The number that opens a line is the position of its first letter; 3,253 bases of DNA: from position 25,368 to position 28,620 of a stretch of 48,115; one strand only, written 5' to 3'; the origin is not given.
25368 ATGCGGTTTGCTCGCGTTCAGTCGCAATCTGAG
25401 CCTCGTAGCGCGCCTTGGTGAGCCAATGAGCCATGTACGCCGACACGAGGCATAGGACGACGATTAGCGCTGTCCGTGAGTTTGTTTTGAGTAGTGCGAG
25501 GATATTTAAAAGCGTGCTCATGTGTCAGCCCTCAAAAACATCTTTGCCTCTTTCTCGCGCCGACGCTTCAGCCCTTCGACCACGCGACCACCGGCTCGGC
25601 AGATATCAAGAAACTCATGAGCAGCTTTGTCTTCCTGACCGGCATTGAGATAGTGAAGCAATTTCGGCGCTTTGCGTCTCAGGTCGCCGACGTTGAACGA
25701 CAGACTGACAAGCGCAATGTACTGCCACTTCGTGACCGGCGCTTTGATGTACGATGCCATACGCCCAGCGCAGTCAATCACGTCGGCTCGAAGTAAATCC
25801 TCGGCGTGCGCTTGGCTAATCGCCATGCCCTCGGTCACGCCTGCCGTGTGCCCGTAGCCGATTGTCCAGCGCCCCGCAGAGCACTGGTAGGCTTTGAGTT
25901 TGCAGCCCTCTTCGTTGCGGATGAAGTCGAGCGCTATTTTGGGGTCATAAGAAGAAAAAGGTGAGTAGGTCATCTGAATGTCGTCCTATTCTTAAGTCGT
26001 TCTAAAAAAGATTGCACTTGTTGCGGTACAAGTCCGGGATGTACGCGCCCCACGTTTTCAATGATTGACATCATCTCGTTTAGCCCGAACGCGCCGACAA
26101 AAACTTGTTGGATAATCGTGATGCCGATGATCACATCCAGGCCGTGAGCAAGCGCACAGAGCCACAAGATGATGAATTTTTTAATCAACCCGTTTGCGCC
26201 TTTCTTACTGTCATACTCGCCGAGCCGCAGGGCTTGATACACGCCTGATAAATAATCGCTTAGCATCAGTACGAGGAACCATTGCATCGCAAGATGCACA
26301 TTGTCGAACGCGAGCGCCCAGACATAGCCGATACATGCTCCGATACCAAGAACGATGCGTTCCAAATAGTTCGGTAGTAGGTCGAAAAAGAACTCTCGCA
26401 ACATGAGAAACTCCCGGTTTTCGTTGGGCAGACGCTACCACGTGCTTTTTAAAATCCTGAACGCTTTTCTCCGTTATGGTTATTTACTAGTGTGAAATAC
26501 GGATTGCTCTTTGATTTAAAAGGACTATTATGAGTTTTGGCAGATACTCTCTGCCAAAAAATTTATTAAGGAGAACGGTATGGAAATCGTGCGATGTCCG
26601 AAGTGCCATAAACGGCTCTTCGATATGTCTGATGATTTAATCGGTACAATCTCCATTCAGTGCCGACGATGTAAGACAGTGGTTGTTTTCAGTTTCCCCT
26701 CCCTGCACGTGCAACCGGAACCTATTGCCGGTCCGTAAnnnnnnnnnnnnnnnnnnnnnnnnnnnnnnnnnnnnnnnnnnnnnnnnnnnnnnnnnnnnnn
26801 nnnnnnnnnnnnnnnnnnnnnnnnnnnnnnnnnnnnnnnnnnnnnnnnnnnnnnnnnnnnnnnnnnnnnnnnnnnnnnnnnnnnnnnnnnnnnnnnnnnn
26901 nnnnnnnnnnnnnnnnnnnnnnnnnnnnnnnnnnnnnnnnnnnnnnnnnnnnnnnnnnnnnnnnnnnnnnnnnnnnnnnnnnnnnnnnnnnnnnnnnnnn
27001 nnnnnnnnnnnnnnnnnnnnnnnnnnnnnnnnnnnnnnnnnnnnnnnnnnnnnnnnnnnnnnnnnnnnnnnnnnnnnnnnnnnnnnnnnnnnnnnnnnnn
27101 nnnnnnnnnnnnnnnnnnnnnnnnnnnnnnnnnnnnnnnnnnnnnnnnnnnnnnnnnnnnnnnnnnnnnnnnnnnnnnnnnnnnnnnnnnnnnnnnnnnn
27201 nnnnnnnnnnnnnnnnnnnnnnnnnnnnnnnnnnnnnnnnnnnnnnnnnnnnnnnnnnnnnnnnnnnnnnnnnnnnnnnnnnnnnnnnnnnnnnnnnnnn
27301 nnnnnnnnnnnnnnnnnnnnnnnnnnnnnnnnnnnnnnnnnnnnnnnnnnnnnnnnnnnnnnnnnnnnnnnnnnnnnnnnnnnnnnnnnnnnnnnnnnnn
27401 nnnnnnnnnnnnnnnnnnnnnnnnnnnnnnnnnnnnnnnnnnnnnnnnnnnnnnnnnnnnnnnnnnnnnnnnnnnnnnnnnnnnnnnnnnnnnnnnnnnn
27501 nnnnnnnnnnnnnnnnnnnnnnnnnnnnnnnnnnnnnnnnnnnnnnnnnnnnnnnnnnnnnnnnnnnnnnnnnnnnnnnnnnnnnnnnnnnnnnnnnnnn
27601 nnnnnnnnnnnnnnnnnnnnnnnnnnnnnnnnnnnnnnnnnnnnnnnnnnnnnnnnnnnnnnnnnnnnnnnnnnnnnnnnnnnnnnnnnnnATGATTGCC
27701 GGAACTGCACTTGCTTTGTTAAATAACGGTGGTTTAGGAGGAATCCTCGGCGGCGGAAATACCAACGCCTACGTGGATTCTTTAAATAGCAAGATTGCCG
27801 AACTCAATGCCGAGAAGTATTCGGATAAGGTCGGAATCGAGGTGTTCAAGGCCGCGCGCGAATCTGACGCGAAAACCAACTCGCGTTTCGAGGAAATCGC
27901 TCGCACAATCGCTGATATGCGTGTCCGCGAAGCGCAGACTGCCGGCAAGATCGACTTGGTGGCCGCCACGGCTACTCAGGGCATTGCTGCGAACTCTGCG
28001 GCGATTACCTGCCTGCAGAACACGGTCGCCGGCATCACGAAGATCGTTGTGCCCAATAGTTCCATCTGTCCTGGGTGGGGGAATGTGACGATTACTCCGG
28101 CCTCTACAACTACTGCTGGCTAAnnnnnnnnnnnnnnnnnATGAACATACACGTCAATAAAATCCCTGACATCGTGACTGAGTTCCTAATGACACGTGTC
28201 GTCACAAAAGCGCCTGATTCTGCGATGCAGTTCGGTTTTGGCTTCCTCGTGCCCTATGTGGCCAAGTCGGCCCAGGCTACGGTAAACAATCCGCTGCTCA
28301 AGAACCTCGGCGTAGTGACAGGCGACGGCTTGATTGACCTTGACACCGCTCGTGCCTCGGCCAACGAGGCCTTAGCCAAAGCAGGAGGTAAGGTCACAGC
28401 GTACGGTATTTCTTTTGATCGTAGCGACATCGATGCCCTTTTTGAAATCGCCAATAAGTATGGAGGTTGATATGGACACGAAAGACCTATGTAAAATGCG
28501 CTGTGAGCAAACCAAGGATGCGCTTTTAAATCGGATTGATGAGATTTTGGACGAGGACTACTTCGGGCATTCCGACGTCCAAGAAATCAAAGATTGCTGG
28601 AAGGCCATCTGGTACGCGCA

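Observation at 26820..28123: Gene split by a group-I-like intron carrying an HNH homing endonuclease, with an IGS matching both exon ends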

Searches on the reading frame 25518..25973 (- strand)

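Call 5: search_protein_families(library=pfam, proteins=[window:25518-25973:-], max_evalue=0.1)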
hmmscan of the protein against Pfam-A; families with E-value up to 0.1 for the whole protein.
window:25518-25973:- (151 aa): 1 family
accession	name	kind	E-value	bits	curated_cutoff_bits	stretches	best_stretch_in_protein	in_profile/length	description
PF00959.24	Phage_lysozyme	-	9.5e-36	123.3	22.3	1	20-142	2-125/125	Phage lysozyme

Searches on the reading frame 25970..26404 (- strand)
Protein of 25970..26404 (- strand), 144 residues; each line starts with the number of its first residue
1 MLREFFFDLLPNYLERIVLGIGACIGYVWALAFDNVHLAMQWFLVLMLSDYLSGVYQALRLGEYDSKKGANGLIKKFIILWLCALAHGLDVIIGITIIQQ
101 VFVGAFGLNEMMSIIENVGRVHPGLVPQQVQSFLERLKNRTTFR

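Call 5: search_protein_families(library=pfam, proteins=[window:25970-26404:-], max_evalue=0.1)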
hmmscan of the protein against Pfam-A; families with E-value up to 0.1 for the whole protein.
window:25970-26404:- (144 aa): 1 family
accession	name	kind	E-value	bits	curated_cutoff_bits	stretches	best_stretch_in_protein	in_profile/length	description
PF05105.17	Phage_holin_4_1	-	1.3e-21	77.3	22.2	1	31-139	5-116/116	Bacteriophage holin family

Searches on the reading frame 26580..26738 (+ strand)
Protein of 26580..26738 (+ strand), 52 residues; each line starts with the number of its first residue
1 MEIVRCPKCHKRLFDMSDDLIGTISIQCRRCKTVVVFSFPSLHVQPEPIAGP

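Call 5: search_protein_families(library=pfam, proteins=[window:26580-26738:+], max_evalue=0.1)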
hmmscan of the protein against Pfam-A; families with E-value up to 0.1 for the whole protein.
window:26580-26738:+ (52 aa): 11 families
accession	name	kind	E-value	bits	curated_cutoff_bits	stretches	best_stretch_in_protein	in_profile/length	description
PF22910.1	EDR4-like_1st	-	0.0015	18.6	27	1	3-35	4-32/34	Enhanced disease resistance 4-like, N-terminal domain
PF12760.12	Zn_ribbon_IS1595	-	0.0047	17.3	25.4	1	4-33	19-45/46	Transposase zinc-ribbon domain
PF10122.14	Zn_ribbon_Com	-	0.0066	16.3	22.9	1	4-34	5-33/52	Mu-like prophage protein Com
PF03966.22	Trm112p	-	0.0074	16.6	22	1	1-33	5-33/40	Trm112p-like protein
PF13717.11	Zn_ribbon_4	-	0.013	15.8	30.3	1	3-34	2-34/36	zinc-ribbon domain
PF06943.17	zf-LSD1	-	0.014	15.8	20.2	0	22-34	13-25/25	LSD1 zinc finger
PF18551.6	TackOD1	-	0.03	14.3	32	1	4-35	125-157/188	Thaumarchaeal output domain 1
PF25412.1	zf-C2H2_ZNF592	-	0.035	14.4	27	0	23-37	4-18/45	ZNF592-like C2H2 zinc finger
PF22289.1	DmmA-like_C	-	0.043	14.2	27.4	0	2-14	17-29/44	Dimethylamine monooxygenase subunit DmmA-like, C-terminal domain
PF22191.2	IBR_1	-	0.054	13.8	27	1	3-32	3-28/47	IBR domain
PF23454.1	Zn_ribbon_Brz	-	0.069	14.2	27.9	0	3-12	5-14/58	Transcriptional regulator Brz zinc beta ribbon domain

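Call 37: search_protein_families(library=phrogs, proteins=[window:26580-26738:+], max_evalue=0.01)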
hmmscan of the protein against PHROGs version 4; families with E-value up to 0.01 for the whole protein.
window:26580-26738:+ (52 aa): 5 families
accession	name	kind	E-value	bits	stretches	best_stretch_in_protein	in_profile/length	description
phrog_6417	-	other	4.1e-08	34.1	1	1-45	5-47/68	translational regulator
phrog_13819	-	DNA, RNA and nucleotide metabolism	1.7e-05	25.7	1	1-39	1-37/62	gpCom control of modification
phrog_4875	-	unknown function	0.0009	20.4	0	3-18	30-45/77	-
phrog_5602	-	unknown function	0.0014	19.2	1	2-33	17-50/60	-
phrog_2993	-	unknown function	0.0069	16.9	1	2-37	16-56/90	-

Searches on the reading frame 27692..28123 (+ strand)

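Call 5: search_protein_families(library=pfam, proteins=[window:27692-28123:+], max_evalue=0.1)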
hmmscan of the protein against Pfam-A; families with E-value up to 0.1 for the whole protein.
window:27692-28123:+ (143 aa): 2 families
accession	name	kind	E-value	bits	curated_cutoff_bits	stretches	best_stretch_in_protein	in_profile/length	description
PF20159.5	YidB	-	0.074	13.8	24.3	1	9-48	27-69/132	YidB-like protein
PF11891.13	RETICULATA-like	-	0.088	13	25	0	69-112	22-65/177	Protein RETICULATA-related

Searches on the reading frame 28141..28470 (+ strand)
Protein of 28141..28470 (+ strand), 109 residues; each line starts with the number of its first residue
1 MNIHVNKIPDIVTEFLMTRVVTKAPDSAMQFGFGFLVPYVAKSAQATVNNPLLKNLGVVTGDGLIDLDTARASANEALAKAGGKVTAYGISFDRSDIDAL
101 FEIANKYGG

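Call 5: search_protein_families(library=pfam, proteins=[window:28141-28470:+], max_evalue=0.1)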
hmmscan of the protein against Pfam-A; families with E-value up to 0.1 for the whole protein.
window:28141-28470:+ (109 aa): 0 families

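Call 37: search_protein_families(library=phrogs, proteins=[window:28141-28470:+], max_evalue=0.01)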
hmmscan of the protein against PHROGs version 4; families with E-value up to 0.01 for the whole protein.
window:28141-28470:+ (109 aa): 0 families

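Call 78: search_protein_families(library=ncbifam, proteins=[window:28141-28470:+], max_evalue=0.1)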
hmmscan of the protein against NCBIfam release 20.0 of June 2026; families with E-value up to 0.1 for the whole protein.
window:28141-28470:+ (109 aa): 3 families
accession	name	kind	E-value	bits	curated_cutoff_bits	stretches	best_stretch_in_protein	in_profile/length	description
NF007611.1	PRK10259.1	equivalog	0.036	14.6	110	1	40-90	22-69/86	DUF1471 family protein YbiJ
NF005701.0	PRK07512.1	equivalog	0.086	11.2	528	1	58-98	72-111/516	L-aspartate oxidase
NF004697.0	PRK06034.1-3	equivalog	0.095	11.9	355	1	26-50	110-134/283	hypothetical protein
